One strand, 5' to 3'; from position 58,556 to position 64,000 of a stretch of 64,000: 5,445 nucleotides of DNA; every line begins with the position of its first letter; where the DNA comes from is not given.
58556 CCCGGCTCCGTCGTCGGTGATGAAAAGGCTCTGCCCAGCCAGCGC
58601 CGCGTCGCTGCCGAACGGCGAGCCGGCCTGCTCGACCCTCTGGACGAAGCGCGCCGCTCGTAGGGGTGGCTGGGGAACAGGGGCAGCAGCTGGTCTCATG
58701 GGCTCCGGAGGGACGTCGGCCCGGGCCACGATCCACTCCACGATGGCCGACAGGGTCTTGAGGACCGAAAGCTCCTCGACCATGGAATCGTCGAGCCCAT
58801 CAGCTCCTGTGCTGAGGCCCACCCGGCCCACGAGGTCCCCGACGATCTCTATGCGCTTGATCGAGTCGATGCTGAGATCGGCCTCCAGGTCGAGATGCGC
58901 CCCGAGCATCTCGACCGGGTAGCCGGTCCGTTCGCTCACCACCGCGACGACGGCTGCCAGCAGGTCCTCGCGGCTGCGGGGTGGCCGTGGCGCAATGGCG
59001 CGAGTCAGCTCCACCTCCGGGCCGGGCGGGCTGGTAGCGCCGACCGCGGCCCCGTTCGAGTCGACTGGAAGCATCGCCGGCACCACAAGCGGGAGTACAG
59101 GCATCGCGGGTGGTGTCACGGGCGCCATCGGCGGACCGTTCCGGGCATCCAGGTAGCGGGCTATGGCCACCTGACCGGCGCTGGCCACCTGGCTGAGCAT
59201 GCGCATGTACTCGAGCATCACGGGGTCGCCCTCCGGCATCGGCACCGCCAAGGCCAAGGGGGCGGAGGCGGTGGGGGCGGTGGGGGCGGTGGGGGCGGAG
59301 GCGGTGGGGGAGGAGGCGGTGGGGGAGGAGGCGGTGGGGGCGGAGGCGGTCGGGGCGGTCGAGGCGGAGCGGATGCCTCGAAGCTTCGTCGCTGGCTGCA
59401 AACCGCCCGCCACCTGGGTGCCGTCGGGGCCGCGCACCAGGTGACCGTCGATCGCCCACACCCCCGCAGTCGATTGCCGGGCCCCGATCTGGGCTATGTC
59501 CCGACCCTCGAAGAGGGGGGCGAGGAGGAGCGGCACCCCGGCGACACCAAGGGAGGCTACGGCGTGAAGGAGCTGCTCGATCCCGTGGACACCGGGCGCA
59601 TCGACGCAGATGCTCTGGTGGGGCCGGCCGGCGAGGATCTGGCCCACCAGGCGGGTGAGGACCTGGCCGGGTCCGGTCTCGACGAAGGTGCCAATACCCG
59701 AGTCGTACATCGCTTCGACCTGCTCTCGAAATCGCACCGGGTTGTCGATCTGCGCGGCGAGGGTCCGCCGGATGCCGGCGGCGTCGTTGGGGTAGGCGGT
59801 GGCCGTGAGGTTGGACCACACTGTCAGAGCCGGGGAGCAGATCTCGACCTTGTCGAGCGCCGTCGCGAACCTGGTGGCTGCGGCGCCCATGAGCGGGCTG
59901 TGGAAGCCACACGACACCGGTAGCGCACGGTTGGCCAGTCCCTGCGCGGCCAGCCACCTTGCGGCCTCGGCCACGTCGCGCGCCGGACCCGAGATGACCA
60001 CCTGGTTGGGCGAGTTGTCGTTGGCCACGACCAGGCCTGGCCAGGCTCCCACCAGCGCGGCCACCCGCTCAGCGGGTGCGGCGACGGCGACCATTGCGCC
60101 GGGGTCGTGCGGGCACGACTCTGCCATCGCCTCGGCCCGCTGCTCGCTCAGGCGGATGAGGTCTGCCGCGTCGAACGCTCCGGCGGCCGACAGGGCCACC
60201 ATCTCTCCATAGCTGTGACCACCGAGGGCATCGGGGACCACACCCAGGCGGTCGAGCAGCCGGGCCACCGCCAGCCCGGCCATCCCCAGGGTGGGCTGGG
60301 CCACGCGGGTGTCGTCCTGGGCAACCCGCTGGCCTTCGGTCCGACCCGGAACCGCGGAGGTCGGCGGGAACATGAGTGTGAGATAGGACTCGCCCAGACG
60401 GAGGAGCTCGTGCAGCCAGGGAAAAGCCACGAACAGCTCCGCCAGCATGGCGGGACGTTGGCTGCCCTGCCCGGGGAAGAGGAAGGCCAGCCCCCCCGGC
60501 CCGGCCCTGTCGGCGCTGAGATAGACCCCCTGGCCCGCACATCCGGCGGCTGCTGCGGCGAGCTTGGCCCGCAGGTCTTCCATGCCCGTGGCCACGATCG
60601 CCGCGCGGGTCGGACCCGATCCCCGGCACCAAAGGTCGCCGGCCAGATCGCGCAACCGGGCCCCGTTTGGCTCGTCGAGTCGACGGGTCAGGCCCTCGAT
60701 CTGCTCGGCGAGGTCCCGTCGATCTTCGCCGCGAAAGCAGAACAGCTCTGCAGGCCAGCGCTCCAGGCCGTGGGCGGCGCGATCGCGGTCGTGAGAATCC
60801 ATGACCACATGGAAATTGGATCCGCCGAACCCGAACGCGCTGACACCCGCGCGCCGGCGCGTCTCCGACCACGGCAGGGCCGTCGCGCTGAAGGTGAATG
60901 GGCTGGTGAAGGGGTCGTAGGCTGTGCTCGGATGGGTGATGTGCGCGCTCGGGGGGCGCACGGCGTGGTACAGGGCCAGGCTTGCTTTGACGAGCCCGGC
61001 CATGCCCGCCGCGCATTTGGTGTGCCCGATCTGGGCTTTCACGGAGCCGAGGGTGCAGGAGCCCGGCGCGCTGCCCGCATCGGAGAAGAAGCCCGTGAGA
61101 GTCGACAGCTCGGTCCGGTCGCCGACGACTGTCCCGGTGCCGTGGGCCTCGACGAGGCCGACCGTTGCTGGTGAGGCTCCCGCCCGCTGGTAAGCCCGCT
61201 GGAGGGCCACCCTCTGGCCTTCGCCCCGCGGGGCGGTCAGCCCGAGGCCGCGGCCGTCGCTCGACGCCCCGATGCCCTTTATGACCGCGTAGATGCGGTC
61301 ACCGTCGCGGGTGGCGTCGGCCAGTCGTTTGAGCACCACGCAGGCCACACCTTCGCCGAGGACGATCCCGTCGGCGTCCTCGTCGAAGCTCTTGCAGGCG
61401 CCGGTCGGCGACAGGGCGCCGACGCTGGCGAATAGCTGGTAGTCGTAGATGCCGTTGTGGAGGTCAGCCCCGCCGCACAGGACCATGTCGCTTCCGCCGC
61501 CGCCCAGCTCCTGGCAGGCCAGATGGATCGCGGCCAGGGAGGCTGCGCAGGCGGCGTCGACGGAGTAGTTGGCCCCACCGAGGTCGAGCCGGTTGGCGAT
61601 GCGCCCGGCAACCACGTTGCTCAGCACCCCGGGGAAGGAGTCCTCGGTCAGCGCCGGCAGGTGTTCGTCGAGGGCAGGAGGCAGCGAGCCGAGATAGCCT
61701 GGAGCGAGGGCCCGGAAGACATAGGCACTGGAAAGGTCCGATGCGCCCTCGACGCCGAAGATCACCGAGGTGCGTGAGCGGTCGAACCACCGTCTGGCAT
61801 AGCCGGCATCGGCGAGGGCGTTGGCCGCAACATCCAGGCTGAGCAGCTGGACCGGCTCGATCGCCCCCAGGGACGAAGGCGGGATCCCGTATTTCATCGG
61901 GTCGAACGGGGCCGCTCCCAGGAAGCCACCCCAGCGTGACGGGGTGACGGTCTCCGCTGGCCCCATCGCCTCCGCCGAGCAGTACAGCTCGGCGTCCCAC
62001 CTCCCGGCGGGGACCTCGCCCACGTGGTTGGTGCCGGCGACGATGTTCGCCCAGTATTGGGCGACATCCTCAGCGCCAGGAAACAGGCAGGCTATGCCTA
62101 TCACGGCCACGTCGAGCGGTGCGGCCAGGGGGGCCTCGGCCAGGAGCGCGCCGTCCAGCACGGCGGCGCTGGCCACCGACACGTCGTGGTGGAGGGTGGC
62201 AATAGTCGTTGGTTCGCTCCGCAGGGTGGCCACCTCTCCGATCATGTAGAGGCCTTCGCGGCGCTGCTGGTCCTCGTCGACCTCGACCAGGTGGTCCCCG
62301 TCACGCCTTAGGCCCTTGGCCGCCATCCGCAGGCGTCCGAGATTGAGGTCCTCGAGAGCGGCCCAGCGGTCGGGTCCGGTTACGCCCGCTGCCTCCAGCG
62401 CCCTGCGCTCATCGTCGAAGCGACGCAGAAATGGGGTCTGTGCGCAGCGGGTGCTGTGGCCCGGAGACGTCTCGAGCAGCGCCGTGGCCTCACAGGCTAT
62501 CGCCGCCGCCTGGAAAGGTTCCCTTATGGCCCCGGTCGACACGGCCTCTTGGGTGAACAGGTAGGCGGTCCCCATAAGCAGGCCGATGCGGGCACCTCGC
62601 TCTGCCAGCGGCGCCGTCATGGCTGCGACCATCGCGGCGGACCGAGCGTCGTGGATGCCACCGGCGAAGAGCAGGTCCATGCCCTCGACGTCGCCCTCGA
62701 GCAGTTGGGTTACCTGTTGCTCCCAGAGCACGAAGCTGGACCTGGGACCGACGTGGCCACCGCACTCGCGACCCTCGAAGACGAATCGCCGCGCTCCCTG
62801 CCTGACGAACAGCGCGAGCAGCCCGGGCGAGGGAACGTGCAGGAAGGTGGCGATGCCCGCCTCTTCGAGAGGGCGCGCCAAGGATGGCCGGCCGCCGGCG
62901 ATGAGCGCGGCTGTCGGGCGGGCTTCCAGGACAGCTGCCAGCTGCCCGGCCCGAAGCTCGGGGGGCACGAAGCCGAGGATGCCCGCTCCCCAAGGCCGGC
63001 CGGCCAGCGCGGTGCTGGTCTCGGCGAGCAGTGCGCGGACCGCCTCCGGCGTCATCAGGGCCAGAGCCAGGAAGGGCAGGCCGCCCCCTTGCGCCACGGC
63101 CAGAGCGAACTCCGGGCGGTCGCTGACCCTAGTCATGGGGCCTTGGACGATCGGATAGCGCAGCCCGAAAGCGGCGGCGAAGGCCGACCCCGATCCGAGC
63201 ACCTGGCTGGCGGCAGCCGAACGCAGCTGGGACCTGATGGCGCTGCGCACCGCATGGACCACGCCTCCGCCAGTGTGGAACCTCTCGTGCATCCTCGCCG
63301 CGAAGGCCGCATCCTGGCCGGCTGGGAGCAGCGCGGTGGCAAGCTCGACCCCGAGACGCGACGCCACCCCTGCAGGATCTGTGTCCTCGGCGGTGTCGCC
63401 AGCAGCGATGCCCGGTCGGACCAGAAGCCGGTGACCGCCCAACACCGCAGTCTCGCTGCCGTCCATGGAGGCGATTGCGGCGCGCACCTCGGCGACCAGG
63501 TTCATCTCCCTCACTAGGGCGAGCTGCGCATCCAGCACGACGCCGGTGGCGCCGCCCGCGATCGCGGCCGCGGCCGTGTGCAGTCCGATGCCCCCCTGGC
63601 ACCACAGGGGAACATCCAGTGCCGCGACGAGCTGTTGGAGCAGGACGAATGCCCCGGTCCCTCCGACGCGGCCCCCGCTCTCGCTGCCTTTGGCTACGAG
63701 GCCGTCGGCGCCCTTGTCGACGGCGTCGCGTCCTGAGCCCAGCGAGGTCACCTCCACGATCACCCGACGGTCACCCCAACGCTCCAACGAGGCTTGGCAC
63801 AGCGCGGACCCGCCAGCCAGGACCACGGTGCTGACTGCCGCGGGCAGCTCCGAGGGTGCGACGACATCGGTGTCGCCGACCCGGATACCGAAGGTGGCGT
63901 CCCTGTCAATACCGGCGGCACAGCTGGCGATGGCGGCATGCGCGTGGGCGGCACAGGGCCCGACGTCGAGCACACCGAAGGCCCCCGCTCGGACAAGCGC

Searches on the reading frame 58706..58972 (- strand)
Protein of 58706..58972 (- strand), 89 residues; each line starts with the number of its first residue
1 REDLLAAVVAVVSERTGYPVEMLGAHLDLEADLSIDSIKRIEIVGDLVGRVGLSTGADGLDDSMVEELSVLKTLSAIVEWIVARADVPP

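Call 52: search_protein_families(library=pfam, proteins=[window:58706-58972:-], max_evalue=1)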
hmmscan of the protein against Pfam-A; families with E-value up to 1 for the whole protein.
seq(89 aa): 1 family
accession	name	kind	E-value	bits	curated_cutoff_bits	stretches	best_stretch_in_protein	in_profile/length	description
PF00550.31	PP-binding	-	2.2e-05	25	20.8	1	7-58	2-52/67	Phosphopantetheine attachment site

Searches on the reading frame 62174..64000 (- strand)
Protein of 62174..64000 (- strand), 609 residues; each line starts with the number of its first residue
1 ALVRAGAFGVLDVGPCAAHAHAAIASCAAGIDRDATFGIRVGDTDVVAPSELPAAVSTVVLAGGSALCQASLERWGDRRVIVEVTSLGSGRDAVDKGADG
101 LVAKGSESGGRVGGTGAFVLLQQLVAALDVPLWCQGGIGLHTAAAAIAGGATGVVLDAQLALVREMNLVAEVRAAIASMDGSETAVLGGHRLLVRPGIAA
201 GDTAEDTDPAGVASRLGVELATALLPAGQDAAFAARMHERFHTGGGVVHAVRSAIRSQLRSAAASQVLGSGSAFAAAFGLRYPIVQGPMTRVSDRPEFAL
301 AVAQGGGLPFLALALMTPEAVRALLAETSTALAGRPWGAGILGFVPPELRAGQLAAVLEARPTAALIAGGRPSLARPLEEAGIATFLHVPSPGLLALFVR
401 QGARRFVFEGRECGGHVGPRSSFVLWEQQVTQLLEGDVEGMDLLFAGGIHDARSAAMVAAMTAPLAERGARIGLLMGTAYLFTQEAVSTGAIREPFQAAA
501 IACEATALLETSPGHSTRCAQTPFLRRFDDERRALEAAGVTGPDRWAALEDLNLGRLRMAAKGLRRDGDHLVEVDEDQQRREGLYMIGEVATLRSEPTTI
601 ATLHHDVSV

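Call 74: search_protein_families(library=ncbifam, proteins=[window:62174-64000:-], max_evalue=0.00001)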
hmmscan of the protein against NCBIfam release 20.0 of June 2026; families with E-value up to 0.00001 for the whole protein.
window:62174-64000:- (609 aa): 1 family
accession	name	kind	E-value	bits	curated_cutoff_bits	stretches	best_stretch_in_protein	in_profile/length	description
TIGR03151.1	enACPred_II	equivalog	7.7e-33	114.1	453.1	2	277-562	7-265/307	enoyl-[acyl-carrier-protein] reductase FabK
